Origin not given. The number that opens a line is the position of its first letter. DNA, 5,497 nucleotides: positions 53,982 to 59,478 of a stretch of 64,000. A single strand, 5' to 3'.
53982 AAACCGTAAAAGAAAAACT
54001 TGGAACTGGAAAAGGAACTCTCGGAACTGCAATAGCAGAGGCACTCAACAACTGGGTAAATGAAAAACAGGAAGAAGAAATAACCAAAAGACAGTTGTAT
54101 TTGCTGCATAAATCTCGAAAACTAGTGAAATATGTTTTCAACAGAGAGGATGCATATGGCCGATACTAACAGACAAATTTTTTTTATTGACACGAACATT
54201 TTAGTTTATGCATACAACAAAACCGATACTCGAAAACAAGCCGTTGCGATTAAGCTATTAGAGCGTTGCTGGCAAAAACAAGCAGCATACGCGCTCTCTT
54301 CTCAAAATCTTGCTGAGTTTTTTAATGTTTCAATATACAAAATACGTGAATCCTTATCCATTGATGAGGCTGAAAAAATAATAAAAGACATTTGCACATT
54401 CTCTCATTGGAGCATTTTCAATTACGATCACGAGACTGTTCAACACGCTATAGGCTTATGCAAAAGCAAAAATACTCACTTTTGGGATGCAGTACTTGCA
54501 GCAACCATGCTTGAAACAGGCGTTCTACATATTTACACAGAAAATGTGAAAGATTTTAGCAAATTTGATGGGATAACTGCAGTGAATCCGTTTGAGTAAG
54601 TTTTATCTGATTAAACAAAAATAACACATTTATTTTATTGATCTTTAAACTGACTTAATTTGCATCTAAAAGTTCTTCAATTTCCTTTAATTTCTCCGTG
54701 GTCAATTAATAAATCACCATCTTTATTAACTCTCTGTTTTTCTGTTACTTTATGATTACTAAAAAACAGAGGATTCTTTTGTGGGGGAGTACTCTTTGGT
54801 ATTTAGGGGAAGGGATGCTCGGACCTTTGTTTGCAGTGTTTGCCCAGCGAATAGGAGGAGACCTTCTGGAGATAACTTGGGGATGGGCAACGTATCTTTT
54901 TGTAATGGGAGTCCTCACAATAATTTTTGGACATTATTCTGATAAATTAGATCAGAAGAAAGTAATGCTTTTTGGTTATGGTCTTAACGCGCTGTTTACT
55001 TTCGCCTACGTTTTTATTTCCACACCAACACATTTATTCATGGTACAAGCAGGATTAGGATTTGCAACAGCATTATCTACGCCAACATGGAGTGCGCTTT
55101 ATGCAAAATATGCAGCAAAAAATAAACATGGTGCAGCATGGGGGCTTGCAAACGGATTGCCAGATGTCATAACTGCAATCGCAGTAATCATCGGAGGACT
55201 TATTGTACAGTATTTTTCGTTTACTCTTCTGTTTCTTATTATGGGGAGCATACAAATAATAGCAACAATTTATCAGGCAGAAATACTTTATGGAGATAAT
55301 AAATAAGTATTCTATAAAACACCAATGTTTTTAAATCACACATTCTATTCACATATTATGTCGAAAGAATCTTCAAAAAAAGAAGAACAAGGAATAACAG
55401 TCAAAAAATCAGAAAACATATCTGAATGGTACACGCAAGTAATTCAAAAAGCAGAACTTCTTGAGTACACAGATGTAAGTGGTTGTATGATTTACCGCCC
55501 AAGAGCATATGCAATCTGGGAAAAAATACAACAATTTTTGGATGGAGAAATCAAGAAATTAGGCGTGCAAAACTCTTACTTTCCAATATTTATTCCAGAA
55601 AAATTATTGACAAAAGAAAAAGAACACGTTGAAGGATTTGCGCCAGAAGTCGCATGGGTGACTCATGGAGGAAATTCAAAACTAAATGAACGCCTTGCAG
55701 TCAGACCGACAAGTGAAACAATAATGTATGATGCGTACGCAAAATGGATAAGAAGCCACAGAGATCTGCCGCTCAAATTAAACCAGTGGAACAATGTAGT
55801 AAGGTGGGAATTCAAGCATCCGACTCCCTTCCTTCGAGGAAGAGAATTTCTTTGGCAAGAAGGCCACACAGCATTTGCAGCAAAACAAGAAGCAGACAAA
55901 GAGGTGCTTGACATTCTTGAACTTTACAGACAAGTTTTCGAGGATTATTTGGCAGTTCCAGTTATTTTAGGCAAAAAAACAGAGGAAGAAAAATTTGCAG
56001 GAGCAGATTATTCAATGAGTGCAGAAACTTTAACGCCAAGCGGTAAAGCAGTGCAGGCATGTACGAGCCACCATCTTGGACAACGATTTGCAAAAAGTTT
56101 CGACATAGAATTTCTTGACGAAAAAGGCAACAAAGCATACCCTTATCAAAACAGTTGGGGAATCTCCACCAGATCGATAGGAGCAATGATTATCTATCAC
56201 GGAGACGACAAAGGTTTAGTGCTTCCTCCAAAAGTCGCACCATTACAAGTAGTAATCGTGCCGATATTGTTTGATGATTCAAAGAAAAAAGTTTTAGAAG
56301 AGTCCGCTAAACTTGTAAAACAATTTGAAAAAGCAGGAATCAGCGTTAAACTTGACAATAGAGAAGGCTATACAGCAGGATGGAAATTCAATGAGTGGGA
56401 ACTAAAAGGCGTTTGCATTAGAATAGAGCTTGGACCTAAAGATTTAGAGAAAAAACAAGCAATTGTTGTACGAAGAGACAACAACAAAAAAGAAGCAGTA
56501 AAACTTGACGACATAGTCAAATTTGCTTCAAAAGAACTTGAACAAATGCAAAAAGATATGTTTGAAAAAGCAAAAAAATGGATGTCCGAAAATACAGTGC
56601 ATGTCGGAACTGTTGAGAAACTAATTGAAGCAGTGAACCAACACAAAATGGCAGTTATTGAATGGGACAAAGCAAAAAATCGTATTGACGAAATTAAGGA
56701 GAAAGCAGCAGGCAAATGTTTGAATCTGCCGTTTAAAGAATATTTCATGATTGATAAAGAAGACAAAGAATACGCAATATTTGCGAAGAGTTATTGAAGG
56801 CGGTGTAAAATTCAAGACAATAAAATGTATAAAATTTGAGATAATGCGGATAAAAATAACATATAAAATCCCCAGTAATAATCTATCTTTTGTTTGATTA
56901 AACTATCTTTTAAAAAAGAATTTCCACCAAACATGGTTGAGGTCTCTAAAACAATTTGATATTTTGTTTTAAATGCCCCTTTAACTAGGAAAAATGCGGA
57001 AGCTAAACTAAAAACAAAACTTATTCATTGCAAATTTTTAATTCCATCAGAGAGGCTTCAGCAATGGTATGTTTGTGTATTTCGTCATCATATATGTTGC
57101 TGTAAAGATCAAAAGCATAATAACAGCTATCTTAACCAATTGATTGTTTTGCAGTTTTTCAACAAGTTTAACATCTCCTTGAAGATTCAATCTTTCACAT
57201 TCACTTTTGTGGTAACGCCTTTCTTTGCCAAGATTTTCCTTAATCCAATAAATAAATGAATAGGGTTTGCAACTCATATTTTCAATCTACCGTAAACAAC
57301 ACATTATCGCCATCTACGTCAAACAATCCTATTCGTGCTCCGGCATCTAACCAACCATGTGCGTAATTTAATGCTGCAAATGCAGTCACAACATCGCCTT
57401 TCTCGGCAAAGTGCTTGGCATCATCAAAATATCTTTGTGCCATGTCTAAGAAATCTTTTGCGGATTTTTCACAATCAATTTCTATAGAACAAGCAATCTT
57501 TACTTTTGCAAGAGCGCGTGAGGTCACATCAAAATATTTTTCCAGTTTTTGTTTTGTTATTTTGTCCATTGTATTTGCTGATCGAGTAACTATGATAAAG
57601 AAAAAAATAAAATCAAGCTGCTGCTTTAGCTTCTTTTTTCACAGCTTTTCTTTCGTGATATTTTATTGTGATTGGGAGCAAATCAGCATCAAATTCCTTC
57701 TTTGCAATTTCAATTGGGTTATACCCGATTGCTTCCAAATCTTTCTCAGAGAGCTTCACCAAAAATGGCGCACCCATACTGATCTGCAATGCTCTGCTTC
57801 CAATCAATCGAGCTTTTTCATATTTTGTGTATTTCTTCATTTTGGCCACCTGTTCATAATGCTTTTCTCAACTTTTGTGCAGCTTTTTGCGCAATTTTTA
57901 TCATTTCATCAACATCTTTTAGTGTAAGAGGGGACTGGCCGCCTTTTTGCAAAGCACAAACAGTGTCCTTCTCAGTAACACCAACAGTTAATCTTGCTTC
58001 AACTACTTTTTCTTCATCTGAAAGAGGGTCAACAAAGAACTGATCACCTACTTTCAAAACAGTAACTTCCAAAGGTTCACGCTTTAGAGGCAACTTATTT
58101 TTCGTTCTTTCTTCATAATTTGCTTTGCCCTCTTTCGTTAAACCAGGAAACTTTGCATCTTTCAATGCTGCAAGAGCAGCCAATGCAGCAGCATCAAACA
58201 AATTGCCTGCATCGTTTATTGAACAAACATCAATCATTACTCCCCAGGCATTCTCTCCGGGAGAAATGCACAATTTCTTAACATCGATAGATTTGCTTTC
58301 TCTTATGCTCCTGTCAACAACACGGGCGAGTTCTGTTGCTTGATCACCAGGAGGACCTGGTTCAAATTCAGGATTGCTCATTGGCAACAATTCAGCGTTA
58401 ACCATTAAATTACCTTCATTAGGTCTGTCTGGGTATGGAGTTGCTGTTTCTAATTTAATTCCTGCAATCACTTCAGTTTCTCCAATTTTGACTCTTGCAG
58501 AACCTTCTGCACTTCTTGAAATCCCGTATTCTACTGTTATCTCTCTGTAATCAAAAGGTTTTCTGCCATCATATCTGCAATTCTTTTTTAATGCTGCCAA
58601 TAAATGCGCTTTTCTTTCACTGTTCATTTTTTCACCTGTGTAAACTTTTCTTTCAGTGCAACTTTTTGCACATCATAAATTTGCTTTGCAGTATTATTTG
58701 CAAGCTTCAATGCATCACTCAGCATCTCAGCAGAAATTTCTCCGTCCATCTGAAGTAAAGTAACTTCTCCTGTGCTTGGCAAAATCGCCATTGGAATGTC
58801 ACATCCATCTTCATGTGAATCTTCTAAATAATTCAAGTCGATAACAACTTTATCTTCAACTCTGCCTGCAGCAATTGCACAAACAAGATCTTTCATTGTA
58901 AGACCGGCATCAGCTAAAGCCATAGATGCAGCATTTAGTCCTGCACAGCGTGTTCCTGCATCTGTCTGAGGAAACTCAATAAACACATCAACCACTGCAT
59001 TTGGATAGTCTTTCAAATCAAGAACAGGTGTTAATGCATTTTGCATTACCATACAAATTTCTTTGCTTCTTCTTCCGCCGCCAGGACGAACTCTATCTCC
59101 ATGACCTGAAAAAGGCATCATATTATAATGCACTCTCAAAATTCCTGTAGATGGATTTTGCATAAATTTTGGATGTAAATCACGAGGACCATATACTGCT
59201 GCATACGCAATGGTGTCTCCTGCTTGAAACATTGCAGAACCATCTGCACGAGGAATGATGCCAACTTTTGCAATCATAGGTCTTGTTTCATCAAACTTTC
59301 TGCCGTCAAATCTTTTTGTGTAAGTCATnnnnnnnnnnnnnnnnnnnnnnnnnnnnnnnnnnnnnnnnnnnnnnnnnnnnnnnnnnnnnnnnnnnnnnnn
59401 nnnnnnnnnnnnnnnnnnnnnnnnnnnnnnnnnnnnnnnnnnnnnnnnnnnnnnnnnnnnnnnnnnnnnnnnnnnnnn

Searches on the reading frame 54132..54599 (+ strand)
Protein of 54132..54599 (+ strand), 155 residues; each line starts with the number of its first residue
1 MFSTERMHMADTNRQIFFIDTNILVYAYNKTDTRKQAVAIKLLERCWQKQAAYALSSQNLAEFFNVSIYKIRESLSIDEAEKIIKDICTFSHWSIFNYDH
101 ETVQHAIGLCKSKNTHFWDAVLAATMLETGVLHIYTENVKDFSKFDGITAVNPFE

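Call 30: search_protein_families(library=pfam, proteins=[window:54132-54599:+], max_evalue=0.001)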
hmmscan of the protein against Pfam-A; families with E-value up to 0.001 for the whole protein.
window:54132-54599:+ (155 aa): 1 family
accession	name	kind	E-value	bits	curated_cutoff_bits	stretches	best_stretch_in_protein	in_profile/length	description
PF01850.27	PIN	-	9.9e-08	33.1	23.6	1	18-146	2-118/120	PIN domain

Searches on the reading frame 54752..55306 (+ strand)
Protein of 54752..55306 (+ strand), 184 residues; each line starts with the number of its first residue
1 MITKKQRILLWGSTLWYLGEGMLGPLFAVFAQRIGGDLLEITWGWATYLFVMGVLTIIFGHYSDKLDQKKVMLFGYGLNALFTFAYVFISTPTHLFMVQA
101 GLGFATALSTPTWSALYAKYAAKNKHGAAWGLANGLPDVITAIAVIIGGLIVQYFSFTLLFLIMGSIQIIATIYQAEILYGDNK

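Call 30: search_protein_families(library=pfam, proteins=[window:54752-55306:+], max_evalue=0.001)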
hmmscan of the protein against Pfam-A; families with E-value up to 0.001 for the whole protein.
window:54752-55306:+ (184 aa): 2 families
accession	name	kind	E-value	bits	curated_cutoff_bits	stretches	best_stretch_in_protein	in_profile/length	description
PF07690.21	MFS_1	-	7.4e-21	74.9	33.4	1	11-173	3-166/347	Major Facilitator Superfamily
PF05977.19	MFS_3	-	1.9e-05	23.8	27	1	54-171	60-184/524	Transmembrane secretion effector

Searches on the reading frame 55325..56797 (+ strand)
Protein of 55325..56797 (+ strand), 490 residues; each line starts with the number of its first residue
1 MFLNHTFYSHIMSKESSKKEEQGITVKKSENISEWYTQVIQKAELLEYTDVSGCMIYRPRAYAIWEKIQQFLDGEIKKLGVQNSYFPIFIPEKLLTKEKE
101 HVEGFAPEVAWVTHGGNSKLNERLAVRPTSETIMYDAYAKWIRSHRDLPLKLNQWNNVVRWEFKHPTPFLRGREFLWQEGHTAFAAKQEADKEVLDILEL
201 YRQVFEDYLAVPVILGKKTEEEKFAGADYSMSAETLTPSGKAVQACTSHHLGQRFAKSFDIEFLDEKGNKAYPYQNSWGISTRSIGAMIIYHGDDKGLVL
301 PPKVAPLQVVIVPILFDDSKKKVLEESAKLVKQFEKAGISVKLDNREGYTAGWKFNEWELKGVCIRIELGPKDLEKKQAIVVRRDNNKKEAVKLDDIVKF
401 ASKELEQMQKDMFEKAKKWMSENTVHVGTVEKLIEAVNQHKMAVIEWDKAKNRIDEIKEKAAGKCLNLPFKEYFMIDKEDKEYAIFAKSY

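Call 8: search_protein_families(library=pfam, proteins=[window:55325-56797:+], max_evalue=0.00001)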
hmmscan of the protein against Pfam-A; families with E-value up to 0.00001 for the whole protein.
window:55325-56797:+ (490 aa): 3 families
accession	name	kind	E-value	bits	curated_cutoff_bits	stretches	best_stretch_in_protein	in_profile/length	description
PF00587.30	tRNA-synt_2b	-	6.7e-24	85.4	29.3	1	120-289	7-176/179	tRNA synthetase class II core domain (G, H, P, S and T)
PF03129.25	HGTP_anticodon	-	3.1e-19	69.3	21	1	308-403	1-93/94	Anticodon binding domain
PF09180.16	ProRS-C_1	-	5e-06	27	31.5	0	431-490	2-71/71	Prolyl-tRNA synthetase, C-terminal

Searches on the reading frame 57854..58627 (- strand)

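Call 30: search_protein_families(library=pfam, proteins=[window:57854-58627:-], max_evalue=0.001)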
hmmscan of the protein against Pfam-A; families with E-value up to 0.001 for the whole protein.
window:57854-58627:- (257 aa): 2 families
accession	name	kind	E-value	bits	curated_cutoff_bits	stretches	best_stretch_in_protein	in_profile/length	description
PF01138.27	RNase_PH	-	5.9e-33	114.5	25.5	1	27-161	2-130/130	3' exoribonuclease family, domain 1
PF03725.20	RNase_PH_C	-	2.4e-15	56.7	20.8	1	187-249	5-67/67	3' exoribonuclease family, domain 2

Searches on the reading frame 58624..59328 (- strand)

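Call 31: search_protein_families(library=pfam, proteins=[window:58624-59328:-], max_evalue=0.001)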
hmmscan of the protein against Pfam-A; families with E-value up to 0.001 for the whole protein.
window:58624-59328:- (234 aa): 2 families
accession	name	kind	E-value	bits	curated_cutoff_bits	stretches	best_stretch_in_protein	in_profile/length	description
PF01138.27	RNase_PH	-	3.8e-27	95.7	25.5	1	14-143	1-129/130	3' exoribonuclease family, domain 1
PF03725.20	RNase_PH_C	-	3.9e-10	40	20.8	1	147-210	1-64/67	3' exoribonuclease family, domain 2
